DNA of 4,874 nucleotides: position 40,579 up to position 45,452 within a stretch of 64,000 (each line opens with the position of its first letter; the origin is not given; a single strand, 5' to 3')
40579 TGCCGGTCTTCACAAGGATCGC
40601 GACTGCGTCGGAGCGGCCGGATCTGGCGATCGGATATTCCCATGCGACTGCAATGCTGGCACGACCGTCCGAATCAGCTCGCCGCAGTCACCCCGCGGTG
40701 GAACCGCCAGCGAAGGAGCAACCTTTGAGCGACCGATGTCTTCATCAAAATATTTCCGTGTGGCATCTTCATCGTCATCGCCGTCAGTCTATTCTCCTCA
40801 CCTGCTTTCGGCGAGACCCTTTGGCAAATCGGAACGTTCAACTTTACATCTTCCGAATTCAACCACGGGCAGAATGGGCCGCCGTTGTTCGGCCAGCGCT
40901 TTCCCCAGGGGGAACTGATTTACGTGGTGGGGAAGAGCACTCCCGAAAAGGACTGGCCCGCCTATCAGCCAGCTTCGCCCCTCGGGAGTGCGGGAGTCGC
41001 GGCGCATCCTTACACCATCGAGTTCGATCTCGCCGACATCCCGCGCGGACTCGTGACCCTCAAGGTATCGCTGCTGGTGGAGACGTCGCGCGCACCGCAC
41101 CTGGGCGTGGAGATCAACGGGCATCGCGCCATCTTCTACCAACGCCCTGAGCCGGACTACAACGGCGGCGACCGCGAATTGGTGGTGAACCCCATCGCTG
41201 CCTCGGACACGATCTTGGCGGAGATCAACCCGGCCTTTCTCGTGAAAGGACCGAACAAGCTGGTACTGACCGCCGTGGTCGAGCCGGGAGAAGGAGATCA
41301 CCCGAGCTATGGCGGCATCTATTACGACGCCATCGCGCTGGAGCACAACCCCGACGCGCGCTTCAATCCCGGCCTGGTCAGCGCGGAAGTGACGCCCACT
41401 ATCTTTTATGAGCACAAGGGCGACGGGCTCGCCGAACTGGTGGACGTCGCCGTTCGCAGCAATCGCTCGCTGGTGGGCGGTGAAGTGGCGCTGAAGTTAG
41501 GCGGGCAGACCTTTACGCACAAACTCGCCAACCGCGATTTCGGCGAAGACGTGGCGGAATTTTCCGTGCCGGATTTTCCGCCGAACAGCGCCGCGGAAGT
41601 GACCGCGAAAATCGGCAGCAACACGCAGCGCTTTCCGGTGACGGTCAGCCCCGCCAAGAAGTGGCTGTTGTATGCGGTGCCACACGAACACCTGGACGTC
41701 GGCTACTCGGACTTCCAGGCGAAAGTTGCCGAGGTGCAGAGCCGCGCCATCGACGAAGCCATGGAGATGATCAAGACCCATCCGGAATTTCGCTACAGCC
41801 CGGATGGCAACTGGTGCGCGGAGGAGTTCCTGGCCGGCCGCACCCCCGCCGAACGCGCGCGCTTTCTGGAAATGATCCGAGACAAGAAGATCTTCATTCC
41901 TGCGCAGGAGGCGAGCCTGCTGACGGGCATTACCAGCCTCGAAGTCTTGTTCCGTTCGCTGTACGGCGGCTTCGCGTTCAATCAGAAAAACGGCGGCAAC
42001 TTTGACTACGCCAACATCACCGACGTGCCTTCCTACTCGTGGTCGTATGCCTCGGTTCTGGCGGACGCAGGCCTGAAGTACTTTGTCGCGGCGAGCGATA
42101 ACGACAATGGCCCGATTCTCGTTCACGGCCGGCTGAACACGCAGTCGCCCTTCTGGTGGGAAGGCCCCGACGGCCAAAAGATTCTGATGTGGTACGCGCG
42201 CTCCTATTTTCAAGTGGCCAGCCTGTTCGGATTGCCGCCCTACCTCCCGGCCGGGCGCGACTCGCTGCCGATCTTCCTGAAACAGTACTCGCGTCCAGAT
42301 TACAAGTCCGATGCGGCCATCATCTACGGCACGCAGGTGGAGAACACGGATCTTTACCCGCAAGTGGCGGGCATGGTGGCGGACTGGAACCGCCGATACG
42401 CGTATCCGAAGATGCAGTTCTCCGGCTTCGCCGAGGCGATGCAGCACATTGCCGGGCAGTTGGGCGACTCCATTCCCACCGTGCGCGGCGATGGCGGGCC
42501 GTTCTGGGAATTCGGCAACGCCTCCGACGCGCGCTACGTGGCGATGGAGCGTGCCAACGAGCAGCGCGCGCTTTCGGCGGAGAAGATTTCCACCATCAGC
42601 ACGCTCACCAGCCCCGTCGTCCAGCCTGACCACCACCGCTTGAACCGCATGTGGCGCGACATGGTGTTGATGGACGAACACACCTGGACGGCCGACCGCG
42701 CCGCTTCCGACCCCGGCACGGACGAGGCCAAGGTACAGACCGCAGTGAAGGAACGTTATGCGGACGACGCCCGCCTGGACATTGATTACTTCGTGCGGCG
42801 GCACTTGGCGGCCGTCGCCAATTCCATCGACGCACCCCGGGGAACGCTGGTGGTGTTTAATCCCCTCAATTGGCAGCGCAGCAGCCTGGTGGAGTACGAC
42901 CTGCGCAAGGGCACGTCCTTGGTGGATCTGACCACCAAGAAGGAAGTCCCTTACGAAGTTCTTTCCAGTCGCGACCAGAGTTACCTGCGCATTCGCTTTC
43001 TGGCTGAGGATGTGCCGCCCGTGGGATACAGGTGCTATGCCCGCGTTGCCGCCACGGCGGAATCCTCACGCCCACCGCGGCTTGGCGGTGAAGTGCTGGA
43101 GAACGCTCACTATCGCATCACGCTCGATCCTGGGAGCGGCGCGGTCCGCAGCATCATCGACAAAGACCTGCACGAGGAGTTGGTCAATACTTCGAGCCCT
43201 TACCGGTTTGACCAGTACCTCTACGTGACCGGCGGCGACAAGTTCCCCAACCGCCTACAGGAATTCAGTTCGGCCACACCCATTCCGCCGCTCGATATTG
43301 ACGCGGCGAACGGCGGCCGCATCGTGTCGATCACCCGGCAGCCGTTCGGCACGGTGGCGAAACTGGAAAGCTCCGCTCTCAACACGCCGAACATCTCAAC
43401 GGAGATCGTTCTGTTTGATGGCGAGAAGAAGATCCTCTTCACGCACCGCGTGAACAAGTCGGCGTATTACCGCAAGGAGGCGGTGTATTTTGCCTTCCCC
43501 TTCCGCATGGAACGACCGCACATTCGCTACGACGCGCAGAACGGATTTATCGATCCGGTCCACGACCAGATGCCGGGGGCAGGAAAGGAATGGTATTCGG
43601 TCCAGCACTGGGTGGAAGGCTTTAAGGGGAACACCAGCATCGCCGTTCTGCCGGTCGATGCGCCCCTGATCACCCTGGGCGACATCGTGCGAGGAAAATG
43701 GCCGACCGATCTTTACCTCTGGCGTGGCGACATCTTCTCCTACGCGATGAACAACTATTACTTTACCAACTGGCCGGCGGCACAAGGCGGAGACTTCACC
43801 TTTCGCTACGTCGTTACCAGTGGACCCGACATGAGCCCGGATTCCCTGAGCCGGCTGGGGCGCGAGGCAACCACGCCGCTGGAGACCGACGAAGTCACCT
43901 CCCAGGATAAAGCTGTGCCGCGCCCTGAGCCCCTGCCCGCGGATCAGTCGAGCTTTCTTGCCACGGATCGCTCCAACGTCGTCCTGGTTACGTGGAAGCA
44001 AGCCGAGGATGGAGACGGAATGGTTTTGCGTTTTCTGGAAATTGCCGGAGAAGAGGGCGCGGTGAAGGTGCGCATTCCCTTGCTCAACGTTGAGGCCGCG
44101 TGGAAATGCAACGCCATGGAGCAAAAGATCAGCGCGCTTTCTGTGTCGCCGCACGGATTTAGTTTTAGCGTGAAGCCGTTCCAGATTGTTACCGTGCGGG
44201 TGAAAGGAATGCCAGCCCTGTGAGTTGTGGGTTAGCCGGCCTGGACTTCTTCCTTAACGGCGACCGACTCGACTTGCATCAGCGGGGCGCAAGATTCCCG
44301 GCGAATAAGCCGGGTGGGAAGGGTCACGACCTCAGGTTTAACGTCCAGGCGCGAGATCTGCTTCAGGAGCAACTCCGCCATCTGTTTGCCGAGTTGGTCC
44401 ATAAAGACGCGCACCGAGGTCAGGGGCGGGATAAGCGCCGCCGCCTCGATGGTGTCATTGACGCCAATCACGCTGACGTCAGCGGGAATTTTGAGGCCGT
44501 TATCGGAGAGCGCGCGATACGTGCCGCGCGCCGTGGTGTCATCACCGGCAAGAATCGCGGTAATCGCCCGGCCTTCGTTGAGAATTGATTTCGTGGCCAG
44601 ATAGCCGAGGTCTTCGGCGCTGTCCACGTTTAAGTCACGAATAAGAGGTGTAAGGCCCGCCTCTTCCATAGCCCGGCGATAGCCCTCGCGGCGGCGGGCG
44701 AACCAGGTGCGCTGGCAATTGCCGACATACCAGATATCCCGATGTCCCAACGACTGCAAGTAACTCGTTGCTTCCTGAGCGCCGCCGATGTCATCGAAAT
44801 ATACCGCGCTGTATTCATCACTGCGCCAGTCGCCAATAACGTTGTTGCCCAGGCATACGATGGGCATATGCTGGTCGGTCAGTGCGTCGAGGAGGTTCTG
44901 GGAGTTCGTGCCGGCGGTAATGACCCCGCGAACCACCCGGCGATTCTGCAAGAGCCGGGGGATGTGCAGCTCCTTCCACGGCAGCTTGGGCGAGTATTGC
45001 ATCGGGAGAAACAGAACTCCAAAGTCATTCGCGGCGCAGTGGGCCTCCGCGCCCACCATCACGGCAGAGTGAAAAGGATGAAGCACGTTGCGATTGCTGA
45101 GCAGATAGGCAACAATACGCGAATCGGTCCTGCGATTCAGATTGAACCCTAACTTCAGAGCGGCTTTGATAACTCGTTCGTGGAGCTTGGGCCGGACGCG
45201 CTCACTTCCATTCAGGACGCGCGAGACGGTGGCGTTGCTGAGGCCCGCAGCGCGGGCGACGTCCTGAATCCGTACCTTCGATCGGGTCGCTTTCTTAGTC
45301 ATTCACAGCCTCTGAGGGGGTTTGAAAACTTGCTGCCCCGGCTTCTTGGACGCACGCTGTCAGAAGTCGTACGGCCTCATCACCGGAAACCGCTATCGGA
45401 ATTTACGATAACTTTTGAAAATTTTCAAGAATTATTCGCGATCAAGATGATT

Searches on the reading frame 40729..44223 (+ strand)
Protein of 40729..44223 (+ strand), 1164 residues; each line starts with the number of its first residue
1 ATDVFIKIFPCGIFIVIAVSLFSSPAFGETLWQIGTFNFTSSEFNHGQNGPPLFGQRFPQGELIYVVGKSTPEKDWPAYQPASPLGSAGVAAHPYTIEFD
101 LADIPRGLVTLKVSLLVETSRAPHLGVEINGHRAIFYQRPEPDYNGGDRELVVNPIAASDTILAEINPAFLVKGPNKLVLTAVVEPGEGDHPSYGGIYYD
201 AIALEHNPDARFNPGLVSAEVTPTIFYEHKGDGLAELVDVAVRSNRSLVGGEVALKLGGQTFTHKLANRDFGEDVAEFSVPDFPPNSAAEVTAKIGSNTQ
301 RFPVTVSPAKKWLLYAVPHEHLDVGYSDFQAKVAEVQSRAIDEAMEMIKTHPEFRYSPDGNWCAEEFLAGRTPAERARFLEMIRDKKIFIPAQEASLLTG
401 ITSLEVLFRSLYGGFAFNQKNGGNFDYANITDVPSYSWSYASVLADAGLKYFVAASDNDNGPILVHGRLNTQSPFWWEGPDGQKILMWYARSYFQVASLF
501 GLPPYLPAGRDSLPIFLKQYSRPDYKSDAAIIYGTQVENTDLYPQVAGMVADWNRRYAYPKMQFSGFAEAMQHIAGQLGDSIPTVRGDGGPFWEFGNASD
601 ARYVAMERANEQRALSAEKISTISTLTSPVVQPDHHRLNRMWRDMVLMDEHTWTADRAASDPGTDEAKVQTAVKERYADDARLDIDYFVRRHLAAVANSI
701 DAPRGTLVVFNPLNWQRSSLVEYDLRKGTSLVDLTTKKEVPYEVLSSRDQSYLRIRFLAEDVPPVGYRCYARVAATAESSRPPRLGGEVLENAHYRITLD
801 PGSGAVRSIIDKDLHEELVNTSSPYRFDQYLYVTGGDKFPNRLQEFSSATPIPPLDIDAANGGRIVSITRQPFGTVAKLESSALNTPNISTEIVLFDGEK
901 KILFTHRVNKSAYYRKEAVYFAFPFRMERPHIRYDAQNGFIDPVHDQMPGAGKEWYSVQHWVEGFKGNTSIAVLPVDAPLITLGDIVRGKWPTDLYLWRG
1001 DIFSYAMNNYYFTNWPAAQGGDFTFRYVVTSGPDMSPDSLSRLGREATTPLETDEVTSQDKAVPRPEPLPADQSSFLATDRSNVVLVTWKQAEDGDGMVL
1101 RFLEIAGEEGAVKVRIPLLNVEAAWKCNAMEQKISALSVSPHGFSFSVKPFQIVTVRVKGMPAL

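Call 26: search_protein_families(library=pfam, proteins=[window:40729-44223:+], max_evalue=0.001)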
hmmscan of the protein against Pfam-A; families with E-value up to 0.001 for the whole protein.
window:40729-44223:+ (1164 aa): 4 families
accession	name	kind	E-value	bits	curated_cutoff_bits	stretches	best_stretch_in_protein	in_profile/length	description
PF14683.12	CBM-like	-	1.5e-16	61.2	27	1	30-204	1-160/160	Polysaccharide lyase family 4, domain III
PF17677.7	Glyco_hydro38C2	-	5.4e-16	58.9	22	1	1083-1156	1-72/72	Glycosyl hydrolases family 38 C-terminal beta sandwich domain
PF01074.27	Glyco_hydro_38N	-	3.2e-15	56.7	25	1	315-574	3-255/270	Glycosyl hydrolases family 38 N-terminal domain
PF07748.19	Glyco_hydro_38C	-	2.1e-06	28.6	25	1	790-948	1-149/206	Glycosyl hydrolases family 38 C-terminal domain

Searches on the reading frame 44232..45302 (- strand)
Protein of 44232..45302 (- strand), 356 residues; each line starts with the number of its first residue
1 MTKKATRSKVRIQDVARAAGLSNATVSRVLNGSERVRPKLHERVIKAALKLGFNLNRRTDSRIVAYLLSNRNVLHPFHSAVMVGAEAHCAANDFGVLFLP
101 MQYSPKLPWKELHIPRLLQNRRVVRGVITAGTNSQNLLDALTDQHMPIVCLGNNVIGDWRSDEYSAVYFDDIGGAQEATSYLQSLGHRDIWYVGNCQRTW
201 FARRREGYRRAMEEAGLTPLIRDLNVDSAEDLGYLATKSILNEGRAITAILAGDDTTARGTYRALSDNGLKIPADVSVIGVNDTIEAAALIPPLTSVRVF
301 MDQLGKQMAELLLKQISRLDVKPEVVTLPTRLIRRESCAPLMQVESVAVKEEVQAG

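Call 26: search_protein_families(library=pfam, proteins=[window:44232-45302:-], max_evalue=0.001)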
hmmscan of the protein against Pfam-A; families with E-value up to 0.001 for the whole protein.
window:44232-45302:- (356 aa): 5 families
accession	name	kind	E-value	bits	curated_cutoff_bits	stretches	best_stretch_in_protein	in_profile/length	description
PF13377.12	Peripla_BP_3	-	3.7e-35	121.9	26.5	1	181-338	3-167/167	Periplasmic binding protein-like domain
PF00532.27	Peripla_BP_1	-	7e-21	75.4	22.2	1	74-335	12-280/281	Periplasmic binding proteins and sugar binding domain of LacI family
PF00356.27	LacI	-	5.4e-14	52.2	27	1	12-54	2-44/46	Bacterial regulatory proteins, lacI family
PF13407.12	Peripla_BP_4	-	7e-05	22.9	35.1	1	132-291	67-226/258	Periplasmic binding protein domain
PF13560.12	HTH_31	-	0.00034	21.3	27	1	7-43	12-49/64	Helix-turn-helix domain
